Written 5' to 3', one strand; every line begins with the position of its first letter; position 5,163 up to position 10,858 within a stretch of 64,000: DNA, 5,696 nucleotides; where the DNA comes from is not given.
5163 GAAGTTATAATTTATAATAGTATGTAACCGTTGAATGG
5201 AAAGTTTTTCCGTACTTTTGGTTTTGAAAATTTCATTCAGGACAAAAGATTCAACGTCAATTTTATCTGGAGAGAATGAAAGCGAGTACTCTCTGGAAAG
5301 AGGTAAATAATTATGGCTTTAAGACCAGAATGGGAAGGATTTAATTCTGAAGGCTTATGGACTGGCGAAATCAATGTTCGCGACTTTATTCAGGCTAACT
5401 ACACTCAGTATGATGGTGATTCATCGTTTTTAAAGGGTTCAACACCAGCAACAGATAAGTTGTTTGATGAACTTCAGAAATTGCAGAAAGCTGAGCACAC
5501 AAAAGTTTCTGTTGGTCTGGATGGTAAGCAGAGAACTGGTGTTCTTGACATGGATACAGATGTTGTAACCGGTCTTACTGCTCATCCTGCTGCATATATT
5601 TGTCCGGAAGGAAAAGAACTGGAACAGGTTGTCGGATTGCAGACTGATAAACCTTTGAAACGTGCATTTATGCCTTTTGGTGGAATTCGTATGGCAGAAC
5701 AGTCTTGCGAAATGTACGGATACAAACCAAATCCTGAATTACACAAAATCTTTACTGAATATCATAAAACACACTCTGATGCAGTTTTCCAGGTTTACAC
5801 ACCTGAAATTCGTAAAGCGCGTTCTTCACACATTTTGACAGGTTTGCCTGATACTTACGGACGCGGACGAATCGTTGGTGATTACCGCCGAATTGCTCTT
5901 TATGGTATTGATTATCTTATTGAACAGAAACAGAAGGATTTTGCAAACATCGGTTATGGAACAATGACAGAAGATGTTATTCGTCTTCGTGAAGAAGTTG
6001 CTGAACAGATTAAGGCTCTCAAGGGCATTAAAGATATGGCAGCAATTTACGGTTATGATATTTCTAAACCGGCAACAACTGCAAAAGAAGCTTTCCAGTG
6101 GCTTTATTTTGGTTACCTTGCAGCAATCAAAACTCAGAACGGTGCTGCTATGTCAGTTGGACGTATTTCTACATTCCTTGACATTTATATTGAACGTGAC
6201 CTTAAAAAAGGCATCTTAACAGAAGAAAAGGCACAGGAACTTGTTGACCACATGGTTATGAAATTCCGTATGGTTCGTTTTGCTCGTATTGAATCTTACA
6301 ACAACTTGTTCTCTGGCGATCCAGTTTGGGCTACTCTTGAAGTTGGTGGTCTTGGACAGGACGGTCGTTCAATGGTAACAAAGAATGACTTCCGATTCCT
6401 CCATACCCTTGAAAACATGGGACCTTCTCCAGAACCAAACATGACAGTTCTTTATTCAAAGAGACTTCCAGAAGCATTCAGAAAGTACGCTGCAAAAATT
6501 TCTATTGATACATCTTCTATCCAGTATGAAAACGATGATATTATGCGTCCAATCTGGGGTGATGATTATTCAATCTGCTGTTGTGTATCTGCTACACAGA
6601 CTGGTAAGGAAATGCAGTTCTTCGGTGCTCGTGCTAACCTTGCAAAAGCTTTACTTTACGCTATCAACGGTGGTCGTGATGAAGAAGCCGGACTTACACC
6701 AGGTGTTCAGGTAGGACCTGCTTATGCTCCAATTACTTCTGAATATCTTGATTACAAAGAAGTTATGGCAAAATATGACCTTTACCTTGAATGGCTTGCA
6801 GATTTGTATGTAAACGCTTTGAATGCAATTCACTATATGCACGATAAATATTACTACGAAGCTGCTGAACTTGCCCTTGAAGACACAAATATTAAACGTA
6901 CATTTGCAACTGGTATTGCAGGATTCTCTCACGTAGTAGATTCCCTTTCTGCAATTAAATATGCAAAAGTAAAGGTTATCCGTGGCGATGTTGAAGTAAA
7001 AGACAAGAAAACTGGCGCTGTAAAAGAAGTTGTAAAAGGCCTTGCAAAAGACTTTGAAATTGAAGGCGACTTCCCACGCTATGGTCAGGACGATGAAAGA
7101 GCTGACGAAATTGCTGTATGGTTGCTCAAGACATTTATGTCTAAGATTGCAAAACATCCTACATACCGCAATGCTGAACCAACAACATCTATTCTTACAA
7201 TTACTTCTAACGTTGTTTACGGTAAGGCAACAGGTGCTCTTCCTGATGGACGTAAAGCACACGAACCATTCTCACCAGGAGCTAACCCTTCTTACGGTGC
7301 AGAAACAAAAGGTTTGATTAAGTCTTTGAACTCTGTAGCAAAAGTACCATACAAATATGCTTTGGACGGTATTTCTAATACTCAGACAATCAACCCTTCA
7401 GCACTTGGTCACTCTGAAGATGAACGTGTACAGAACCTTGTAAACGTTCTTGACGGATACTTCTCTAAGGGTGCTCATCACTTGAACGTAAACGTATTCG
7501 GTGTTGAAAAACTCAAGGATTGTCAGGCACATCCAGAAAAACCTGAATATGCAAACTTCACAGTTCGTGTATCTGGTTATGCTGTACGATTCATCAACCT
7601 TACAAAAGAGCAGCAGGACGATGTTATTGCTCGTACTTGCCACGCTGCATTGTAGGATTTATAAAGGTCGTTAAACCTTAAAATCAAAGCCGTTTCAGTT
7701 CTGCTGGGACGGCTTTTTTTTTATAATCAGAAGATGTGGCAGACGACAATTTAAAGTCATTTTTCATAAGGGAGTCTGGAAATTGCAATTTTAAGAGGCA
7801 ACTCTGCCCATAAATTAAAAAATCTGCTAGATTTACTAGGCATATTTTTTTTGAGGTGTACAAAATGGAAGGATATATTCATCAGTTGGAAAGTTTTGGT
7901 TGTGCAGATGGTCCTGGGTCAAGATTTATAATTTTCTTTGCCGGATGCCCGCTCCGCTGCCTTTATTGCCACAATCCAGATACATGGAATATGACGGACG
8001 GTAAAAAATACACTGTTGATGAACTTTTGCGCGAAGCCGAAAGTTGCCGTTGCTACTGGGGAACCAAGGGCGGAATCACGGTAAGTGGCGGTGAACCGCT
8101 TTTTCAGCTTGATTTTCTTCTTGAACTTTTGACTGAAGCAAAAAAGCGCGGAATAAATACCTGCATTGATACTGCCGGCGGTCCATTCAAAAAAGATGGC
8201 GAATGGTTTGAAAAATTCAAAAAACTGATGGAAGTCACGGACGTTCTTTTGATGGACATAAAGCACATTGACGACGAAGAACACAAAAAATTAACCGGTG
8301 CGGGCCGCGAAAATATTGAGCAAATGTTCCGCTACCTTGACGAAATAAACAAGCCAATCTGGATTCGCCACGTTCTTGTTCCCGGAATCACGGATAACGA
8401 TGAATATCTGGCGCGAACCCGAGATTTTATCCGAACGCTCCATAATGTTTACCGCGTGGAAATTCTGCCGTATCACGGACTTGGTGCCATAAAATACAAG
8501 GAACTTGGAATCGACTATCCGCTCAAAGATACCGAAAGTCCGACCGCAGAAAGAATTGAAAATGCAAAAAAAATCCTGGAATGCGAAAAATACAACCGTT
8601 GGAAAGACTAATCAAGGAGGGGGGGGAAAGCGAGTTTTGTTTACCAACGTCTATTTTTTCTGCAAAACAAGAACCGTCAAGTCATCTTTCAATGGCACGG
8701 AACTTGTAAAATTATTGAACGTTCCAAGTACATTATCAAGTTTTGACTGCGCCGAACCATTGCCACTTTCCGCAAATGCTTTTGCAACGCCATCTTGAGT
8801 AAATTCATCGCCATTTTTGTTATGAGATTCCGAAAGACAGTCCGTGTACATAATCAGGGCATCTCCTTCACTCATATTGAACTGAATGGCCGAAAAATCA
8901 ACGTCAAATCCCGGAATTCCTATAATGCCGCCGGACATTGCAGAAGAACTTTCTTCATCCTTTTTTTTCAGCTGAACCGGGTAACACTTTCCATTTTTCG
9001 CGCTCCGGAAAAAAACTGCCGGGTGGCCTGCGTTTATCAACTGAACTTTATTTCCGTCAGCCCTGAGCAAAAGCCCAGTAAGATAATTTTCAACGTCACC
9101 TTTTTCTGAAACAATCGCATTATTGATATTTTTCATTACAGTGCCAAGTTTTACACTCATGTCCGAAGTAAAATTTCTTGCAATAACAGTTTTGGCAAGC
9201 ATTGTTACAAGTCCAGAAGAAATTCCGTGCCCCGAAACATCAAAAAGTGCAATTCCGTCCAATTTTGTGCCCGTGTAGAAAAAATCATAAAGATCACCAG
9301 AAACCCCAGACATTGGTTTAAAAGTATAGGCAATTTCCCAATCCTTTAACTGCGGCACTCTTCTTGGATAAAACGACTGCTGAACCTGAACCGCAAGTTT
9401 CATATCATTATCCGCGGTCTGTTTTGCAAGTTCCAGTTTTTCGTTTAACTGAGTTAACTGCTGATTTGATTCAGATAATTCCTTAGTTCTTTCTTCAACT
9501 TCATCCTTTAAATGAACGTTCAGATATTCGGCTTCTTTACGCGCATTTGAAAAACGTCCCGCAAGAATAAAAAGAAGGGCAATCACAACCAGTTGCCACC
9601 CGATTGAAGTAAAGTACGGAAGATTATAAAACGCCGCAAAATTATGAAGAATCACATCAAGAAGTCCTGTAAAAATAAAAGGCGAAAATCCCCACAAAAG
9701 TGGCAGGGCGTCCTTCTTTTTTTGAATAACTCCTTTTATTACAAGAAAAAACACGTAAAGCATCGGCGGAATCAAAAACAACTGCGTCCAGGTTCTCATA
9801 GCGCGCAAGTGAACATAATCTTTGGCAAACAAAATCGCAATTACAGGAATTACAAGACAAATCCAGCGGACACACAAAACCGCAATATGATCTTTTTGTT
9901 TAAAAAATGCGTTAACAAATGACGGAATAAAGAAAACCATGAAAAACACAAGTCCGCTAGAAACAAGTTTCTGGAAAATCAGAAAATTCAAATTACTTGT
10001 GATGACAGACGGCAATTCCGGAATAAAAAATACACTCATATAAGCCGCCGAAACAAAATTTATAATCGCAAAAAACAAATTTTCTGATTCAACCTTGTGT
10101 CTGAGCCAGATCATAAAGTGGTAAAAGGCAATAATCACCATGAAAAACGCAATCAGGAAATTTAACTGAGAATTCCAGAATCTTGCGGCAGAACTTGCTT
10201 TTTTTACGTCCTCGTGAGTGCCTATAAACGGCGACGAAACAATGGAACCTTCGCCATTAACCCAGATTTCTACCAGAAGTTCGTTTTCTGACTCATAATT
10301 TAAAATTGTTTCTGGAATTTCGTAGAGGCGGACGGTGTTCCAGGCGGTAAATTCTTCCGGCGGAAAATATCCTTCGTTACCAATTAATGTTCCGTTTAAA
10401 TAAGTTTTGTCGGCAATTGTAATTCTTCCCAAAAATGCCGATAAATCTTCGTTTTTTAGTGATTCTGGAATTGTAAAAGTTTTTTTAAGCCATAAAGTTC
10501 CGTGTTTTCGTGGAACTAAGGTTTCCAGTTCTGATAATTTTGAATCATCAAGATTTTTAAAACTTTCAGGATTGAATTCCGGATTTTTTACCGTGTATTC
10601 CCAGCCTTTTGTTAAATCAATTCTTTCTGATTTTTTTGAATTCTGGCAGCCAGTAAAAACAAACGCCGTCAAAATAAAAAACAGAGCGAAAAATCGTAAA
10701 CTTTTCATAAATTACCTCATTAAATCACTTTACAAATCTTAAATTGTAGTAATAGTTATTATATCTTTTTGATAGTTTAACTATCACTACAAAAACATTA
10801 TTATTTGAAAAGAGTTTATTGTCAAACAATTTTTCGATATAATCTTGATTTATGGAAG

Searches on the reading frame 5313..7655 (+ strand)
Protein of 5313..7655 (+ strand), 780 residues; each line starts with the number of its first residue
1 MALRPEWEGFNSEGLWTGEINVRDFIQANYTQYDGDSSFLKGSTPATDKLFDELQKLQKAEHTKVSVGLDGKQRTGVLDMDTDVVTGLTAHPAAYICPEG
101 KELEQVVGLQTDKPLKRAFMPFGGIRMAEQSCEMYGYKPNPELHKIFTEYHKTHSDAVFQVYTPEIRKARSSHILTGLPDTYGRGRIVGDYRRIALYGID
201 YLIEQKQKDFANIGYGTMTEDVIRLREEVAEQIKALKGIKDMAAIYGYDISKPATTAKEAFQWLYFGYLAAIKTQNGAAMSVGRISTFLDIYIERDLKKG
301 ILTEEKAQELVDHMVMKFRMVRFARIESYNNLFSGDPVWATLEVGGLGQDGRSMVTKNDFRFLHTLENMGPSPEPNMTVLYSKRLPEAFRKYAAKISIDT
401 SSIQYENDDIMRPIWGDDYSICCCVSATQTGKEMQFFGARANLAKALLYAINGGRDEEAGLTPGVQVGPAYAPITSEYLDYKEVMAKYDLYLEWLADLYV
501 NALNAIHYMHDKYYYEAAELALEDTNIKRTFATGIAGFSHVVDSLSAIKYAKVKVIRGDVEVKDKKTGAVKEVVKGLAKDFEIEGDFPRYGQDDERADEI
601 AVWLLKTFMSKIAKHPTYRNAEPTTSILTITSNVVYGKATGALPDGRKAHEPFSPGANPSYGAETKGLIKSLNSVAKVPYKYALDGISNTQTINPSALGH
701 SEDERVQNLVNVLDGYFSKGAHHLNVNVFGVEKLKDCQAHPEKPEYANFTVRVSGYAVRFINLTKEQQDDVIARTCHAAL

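Call 83: search_protein_families(library=pfam, proteins=[window:5313-7655:+], max_evalue=0.0001)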
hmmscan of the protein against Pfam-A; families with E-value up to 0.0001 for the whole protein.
window:5313-7655:+ (780 aa): 3 families
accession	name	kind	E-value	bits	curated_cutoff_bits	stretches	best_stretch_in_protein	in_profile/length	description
PF02901.20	PFL-like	-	2.2e-201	671.3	24.3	1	19-637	4-647/647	Pyruvate formate lyase-like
PF01228.26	Gly_radical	-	1.6e-32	112.6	22.2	1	653-761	1-106/106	Glycine radical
PF11230.13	YjjI-like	-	1.7e-05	23.8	23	0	372-429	161-219/485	Glycyl radical enzyme YjjI-like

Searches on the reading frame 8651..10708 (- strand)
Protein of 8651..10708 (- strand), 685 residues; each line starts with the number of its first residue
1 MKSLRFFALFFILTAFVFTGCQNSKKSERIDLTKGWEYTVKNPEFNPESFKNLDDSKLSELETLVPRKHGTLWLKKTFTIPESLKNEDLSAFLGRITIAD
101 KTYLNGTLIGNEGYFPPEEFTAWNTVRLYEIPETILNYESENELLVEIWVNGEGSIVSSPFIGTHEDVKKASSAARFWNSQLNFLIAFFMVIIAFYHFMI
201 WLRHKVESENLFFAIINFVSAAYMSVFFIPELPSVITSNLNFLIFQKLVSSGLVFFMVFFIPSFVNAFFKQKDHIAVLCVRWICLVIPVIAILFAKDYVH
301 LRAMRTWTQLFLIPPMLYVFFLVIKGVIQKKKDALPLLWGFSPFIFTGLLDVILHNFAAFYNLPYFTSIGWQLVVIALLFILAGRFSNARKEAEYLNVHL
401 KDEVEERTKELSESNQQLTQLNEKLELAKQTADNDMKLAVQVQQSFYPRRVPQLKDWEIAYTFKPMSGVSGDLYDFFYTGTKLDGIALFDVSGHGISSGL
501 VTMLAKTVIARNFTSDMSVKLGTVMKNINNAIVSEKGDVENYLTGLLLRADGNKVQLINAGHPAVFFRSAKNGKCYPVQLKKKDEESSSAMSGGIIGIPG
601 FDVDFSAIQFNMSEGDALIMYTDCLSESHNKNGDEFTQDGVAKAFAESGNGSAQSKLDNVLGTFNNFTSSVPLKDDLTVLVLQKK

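Call 83: search_protein_families(library=pfam, proteins=[window:8651-10708:-], max_evalue=0.0001)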
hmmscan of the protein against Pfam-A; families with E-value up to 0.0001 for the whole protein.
window:8651-10708:- (685 aa): 2 families
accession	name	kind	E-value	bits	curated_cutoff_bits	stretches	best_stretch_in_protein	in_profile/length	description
PF07228.17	SpoIIE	-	4.5e-25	89.2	25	1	486-683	7-190/192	Stage II sporulation protein E (SpoIIE)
PF07695.17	7TMR-DISM_7TM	-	6.5e-08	33.2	29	1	186-383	8-203/205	7TM diverse intracellular signalling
